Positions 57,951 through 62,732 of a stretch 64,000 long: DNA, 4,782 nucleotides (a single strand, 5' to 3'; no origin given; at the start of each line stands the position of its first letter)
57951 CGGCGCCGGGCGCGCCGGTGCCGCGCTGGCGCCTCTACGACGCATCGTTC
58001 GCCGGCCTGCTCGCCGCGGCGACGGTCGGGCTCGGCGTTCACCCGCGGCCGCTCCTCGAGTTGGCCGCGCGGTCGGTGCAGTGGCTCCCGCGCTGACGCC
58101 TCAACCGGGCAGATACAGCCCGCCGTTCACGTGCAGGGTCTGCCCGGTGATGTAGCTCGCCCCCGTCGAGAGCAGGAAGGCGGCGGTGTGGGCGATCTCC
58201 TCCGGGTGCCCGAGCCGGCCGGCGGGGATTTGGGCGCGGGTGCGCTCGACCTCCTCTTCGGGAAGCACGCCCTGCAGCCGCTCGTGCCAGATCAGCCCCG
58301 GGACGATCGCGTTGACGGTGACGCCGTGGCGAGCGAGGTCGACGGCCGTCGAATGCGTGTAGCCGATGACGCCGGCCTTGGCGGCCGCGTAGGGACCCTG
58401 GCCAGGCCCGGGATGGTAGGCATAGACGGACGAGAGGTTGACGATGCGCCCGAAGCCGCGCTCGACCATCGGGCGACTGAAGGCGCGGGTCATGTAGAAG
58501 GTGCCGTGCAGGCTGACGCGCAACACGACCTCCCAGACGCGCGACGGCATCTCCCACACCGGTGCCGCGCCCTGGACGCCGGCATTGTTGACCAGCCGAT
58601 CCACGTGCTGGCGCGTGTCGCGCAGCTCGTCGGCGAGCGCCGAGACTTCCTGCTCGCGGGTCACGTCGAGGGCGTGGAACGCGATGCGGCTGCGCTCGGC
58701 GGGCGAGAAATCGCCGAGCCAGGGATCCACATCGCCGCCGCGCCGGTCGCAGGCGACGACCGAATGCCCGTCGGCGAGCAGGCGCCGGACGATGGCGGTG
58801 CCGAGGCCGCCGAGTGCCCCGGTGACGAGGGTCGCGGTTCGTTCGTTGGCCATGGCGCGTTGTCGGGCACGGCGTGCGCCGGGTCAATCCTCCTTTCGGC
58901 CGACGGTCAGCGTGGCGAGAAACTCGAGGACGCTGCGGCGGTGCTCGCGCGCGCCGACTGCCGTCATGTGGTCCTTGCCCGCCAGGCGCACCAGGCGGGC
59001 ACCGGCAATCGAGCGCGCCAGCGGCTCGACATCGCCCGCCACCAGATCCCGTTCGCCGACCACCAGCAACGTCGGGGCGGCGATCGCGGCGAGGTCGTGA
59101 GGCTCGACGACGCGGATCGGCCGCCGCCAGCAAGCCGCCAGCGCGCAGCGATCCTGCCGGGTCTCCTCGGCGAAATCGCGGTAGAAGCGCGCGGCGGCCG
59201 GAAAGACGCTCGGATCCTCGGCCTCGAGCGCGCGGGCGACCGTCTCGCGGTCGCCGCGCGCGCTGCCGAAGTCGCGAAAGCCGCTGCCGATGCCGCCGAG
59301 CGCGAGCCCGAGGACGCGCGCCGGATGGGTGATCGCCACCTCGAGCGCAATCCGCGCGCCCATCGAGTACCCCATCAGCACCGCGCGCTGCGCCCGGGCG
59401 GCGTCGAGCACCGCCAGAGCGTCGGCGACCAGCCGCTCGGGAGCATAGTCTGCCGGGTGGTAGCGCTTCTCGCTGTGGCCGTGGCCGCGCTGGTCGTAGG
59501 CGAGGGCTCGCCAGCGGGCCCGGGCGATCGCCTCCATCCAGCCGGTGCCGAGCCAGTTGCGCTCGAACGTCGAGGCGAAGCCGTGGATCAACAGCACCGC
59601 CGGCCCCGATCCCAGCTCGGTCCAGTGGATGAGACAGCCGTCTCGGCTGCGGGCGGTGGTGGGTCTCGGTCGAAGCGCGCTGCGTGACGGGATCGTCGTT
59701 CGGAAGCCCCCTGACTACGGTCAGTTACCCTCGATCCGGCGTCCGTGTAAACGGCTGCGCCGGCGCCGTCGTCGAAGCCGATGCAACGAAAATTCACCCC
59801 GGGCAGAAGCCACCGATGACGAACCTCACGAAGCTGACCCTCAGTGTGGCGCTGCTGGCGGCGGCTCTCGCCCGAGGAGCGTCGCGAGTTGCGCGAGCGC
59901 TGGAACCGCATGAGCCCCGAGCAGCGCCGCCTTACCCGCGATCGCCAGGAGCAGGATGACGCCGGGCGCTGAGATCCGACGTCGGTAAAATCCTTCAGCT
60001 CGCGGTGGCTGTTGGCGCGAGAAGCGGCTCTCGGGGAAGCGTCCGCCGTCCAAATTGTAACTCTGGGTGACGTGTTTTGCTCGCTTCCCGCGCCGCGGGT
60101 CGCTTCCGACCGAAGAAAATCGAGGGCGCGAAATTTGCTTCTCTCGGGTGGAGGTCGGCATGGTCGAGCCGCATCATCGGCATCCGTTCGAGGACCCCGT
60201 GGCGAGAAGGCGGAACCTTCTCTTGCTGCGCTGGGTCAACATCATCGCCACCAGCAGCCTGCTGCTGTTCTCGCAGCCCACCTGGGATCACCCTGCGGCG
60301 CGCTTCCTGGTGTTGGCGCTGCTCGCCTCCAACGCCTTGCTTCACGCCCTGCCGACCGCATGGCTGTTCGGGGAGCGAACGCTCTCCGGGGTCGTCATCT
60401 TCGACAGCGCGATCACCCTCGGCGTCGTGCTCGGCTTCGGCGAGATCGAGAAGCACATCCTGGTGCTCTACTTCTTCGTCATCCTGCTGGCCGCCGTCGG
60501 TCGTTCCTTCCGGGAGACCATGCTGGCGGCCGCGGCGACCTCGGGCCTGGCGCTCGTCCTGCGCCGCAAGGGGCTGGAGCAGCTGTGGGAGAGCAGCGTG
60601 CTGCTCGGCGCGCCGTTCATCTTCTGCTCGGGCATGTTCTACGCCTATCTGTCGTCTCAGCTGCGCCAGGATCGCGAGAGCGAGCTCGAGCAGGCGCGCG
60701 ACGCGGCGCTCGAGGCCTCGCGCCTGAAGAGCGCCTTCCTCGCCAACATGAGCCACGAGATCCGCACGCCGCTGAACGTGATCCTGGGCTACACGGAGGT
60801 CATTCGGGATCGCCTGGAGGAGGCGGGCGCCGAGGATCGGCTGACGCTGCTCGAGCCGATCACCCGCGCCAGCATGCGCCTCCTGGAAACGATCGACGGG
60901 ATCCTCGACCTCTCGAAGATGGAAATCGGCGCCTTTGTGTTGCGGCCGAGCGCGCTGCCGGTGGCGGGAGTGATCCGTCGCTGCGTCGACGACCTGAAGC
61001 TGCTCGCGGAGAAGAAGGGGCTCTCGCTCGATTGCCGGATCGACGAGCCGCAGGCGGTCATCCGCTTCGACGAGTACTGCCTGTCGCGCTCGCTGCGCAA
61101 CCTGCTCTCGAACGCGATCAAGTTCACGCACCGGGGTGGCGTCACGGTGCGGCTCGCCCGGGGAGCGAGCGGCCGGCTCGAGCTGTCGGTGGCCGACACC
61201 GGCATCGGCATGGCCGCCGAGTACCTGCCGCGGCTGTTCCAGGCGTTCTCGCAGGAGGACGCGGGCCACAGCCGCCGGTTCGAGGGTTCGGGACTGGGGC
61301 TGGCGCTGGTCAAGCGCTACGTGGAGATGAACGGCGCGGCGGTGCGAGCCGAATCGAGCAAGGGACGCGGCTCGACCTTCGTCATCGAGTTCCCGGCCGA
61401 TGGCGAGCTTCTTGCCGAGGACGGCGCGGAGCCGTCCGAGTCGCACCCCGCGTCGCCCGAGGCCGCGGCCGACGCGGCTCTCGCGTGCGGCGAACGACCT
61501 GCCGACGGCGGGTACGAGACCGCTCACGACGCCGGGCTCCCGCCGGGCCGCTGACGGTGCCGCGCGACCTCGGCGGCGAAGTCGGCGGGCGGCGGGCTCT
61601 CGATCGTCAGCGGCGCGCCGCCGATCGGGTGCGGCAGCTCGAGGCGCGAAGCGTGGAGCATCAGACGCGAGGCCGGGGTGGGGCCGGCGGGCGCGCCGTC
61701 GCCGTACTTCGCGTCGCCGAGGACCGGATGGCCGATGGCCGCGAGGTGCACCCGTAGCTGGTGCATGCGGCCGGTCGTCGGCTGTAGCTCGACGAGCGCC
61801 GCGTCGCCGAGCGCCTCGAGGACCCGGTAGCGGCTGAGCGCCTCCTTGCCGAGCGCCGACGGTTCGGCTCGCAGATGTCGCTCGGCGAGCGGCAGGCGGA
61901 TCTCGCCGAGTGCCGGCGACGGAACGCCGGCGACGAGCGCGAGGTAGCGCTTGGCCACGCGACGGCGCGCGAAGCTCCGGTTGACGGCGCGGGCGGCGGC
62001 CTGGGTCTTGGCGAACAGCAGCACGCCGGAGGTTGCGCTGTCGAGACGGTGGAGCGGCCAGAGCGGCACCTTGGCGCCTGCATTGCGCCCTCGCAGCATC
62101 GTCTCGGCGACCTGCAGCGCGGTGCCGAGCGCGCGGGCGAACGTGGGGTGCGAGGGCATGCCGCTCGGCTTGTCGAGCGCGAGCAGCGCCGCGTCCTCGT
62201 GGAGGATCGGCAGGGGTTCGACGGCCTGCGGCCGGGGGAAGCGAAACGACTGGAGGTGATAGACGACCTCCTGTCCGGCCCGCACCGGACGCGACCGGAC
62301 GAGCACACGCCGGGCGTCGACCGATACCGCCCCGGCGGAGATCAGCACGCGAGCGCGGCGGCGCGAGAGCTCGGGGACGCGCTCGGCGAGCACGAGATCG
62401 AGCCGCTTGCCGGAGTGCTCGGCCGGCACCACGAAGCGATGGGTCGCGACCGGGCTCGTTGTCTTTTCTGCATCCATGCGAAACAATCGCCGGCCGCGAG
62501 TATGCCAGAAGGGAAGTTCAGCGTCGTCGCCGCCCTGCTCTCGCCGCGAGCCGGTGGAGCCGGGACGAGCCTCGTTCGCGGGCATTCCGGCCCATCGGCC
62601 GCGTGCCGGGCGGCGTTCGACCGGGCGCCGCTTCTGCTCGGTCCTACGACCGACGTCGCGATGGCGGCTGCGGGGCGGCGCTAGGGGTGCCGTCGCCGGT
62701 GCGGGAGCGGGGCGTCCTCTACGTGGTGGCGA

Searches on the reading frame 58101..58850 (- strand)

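Call 16: search_protein_families(library=pfam, max_evalue=0.001, proteins=[window:58101-58850:-])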
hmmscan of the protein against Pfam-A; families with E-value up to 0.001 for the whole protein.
window:58101-58850:- (249 aa): 5 families
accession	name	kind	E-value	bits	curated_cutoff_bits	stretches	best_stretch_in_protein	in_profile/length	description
PF13561.12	adh_short_C2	-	3.4e-55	187.6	27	1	11-245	1-235/236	Enoyl-(Acyl carrier protein) reductase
PF00106.31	adh_short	-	1.2e-48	165.7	26.6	1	7-187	3-182/195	short chain dehydrogenase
PF08659.16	KR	-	1.9e-15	57.7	22.6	1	7-159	3-154/180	KR domain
PF01370.27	Epimerase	-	1.5e-09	38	20.9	1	8-153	2-126/240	NAD dependent epimerase/dehydratase family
PF16363.11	GDP_Man_Dehyd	-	0.00078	19.4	27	0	8-108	1-101/332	GDP-mannose 4,6 dehydratase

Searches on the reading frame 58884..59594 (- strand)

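Call 16: search_protein_families(library=pfam, max_evalue=0.001, proteins=[window:58884-59594:-])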
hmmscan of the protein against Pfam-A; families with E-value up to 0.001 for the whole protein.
window:58884-59594:- (236 aa): 5 families
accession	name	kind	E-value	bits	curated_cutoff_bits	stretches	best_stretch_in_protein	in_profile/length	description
PF00561.26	Abhydrolase_1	-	1.5e-19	71.1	25.8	1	1-102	4-102/245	alpha/beta hydrolase fold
PF12697.13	Abhydrolase_6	-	3.7e-17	64.1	26.3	1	1-210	2-205/217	Alpha/beta hydrolase family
PF12146.15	Hydrolase_4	-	2.6e-13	50.3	27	1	2-99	9-106/239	Serine aminopeptidase, S33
PF20408.4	Abhydrolase_11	-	2.7e-05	24.4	27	0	42-97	49-102/193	Alpha/beta hydrolase domain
PF07859.19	Abhydrolase_3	-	0.00028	21.2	25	1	64-197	66-190/210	alpha/beta hydrolase fold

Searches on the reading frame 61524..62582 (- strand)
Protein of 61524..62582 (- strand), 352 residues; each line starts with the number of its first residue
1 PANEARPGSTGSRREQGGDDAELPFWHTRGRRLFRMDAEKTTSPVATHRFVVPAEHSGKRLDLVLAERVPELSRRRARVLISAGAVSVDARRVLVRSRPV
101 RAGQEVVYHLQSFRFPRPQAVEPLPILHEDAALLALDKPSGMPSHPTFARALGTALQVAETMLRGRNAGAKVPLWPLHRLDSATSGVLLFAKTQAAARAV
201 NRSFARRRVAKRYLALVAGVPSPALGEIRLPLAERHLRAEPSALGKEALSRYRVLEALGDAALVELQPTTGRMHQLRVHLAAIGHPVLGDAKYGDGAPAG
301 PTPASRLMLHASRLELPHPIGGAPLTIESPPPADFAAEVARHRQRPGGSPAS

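Call 16: search_protein_families(library=pfam, max_evalue=0.001, proteins=[window:61524-62582:-])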
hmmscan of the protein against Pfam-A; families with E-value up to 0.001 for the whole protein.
window:61524-62582:- (352 aa): 2 families
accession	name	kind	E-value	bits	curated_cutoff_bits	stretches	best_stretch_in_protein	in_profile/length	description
PF00849.27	PseudoU_synth_2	-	5.3e-31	108.3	26.8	1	133-282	2-152/152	RNA pseudouridylate synthase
PF01479.30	S4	-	6.3e-07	29.5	22.8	1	60-106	2-48/48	S4 domain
